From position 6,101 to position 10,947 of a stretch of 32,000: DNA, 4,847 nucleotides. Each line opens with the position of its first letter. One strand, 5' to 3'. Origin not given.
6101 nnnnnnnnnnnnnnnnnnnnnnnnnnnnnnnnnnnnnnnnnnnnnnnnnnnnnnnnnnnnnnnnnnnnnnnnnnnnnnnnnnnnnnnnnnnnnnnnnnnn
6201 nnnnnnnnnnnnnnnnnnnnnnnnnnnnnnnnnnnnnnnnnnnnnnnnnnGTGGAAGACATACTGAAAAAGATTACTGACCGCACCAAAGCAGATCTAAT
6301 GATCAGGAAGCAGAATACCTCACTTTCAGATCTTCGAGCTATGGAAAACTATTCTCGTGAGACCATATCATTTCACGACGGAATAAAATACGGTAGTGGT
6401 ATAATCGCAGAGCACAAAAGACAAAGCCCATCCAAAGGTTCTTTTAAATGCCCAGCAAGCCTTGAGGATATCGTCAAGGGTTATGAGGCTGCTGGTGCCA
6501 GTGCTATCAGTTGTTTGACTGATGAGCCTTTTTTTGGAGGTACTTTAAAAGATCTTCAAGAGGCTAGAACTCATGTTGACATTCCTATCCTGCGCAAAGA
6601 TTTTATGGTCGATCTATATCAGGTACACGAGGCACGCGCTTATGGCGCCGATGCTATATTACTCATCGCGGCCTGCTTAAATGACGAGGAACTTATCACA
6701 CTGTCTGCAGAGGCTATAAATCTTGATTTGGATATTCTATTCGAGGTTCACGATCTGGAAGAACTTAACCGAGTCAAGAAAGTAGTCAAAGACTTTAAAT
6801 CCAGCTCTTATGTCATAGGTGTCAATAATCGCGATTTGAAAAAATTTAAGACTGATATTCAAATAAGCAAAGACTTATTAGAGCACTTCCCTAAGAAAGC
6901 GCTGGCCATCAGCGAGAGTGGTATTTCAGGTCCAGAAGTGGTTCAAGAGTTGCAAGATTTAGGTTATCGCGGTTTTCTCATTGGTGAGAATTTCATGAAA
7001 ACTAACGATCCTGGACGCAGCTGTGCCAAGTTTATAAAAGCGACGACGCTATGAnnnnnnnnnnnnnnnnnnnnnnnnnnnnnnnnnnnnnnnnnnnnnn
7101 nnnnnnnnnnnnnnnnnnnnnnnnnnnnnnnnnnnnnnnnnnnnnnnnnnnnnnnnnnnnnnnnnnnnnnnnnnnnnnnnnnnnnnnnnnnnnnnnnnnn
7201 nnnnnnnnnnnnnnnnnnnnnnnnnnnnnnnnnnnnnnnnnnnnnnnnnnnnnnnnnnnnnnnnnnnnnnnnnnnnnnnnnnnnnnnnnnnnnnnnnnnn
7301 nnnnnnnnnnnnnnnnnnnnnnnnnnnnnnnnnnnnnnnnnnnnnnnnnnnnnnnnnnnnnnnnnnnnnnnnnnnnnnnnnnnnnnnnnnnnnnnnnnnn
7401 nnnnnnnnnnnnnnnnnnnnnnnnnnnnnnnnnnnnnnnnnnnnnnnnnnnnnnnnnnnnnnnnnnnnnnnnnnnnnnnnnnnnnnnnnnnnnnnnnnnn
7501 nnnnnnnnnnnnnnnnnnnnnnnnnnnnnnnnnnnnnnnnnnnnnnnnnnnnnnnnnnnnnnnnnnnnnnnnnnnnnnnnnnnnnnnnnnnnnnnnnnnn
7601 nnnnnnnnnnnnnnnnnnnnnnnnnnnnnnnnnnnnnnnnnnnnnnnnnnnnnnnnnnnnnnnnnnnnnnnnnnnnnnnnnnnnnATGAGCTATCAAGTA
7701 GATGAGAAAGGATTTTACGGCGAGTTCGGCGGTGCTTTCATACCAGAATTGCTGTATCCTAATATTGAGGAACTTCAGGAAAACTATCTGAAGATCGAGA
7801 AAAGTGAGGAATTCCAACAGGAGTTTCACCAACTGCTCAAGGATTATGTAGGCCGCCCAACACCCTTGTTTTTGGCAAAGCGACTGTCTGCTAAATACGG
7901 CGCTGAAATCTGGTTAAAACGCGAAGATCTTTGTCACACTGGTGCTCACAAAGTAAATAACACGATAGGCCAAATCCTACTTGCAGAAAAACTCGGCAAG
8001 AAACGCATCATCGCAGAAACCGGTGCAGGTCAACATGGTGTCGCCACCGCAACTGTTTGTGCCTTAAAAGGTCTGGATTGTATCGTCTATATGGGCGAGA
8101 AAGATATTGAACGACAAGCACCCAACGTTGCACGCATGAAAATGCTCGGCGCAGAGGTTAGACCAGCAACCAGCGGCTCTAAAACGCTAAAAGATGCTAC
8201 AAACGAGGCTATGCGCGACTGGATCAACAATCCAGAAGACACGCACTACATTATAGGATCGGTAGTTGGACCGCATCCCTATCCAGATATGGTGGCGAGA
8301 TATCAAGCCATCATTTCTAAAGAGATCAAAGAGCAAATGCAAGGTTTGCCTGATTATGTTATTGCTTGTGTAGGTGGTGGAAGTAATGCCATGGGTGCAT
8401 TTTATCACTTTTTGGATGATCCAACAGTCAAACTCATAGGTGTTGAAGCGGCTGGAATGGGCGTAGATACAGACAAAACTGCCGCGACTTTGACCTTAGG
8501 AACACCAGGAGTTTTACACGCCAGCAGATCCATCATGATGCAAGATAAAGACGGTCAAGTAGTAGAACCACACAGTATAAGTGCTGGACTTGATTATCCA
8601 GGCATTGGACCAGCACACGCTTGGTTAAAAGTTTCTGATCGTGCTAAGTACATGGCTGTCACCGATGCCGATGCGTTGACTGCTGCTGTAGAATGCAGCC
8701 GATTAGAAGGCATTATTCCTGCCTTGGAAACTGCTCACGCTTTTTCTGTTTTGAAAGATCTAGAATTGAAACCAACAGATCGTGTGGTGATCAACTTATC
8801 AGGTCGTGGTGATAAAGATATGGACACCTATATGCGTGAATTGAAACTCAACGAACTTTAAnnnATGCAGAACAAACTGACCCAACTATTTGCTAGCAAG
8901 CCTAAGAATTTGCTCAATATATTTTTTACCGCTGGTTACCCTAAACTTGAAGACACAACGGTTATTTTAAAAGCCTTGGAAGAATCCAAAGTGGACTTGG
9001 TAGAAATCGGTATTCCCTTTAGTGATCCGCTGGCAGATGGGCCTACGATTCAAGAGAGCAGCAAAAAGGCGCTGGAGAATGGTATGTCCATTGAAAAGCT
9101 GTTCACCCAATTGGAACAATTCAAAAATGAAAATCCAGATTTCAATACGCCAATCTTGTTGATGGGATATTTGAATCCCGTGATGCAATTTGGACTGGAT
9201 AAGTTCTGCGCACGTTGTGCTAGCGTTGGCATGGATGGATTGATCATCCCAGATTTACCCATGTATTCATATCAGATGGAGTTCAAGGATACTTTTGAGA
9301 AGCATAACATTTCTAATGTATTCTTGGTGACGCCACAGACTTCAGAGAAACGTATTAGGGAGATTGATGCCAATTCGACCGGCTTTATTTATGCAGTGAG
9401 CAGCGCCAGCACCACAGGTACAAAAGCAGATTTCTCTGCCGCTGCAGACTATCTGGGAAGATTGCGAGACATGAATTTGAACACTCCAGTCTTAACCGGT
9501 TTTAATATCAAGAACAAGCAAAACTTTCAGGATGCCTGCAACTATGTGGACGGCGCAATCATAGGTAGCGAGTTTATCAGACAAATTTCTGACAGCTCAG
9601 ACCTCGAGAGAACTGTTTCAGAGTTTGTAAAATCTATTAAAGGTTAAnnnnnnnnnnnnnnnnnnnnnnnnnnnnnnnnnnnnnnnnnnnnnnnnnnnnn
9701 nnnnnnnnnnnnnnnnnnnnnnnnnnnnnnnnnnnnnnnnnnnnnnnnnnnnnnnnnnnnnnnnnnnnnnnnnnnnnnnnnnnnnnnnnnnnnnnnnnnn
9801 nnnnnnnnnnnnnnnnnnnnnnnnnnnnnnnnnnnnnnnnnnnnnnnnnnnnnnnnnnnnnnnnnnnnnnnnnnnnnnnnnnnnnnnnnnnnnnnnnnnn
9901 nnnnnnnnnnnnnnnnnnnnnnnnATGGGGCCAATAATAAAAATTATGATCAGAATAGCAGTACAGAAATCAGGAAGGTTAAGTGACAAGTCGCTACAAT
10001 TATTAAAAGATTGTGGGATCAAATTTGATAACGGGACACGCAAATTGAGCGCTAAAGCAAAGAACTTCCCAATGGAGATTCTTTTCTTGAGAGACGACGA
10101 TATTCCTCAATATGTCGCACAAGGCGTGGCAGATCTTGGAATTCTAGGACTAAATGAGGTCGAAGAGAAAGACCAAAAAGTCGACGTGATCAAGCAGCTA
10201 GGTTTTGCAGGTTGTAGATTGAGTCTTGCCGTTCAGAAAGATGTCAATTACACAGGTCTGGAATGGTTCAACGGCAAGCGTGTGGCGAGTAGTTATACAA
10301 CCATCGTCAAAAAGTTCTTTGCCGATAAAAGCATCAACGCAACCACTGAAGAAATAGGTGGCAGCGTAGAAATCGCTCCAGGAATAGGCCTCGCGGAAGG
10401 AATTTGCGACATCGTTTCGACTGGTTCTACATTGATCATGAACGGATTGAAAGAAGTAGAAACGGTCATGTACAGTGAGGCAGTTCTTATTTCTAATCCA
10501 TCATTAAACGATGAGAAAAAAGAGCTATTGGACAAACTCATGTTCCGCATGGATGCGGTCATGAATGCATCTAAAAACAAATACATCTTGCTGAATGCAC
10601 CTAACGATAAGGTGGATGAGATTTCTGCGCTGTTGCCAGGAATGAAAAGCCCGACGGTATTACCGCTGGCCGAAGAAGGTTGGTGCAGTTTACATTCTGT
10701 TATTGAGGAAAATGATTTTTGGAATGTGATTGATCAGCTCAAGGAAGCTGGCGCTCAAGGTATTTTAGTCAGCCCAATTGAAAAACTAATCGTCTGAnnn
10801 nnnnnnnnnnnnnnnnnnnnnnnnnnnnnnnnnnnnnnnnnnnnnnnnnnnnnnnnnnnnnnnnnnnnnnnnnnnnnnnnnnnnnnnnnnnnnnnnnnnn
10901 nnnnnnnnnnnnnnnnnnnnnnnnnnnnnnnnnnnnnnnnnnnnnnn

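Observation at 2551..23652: Near-periodic spacing (about 2.3 kb) of ten consecutive palindrome copies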

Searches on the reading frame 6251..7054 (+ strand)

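Call 8: search_protein_families(library=pfam, proteins=[window:6251-7054:+])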
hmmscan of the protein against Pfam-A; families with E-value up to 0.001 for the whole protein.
window:6251-7054:+ (267 aa): 1 family
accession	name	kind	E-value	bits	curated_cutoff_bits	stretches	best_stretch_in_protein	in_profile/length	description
PF00218.27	IGPS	-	1.1e-73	248.1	27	1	5-257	1-250/254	Indole-3-glycerol phosphate synthase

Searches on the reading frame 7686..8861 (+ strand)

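Call 8: search_protein_families(library=pfam, proteins=[window:7686-8861:+])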
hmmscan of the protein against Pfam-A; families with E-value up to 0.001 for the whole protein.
window:7686-8861:+ (391 aa): 1 family
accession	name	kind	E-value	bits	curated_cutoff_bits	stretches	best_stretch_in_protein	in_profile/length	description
PF00291.31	PALP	-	6.7e-49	167.2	35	1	56-373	5-295/295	Pyridoxal-phosphate dependent enzyme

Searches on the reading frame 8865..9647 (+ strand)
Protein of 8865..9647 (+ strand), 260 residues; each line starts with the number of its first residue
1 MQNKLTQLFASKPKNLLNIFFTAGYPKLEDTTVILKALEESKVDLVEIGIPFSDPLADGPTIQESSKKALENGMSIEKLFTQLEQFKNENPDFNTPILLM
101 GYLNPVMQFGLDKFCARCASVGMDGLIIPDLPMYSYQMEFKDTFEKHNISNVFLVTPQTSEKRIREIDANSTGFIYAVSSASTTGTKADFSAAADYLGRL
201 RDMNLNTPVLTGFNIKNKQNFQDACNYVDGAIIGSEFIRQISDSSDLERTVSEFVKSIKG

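Call 8: search_protein_families(library=pfam, proteins=[window:8865-9647:+])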
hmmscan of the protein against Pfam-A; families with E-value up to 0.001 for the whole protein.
window:8865-9647:+ (260 aa): 1 family
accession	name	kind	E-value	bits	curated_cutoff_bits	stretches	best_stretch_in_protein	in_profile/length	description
PF00290.26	Trp_syntA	-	4.4e-72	242.6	27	1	12-251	7-243/259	Tryptophan synthase alpha chain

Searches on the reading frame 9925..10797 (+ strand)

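Call 9: search_protein_families(library=pfam, proteins=[window:9925-10797:+])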
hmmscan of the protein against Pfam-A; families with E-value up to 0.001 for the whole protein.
window:9925-10797:+ (290 aa): 2 families
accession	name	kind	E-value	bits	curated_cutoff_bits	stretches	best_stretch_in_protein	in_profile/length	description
PF01634.23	HisG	-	2.8e-50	170.8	25.5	1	56-210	1-157/158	ATP phosphoribosyltransferase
PF08029.16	HisG_C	-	9.5e-30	103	23.5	1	215-287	1-73/73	HisG, C-terminal domain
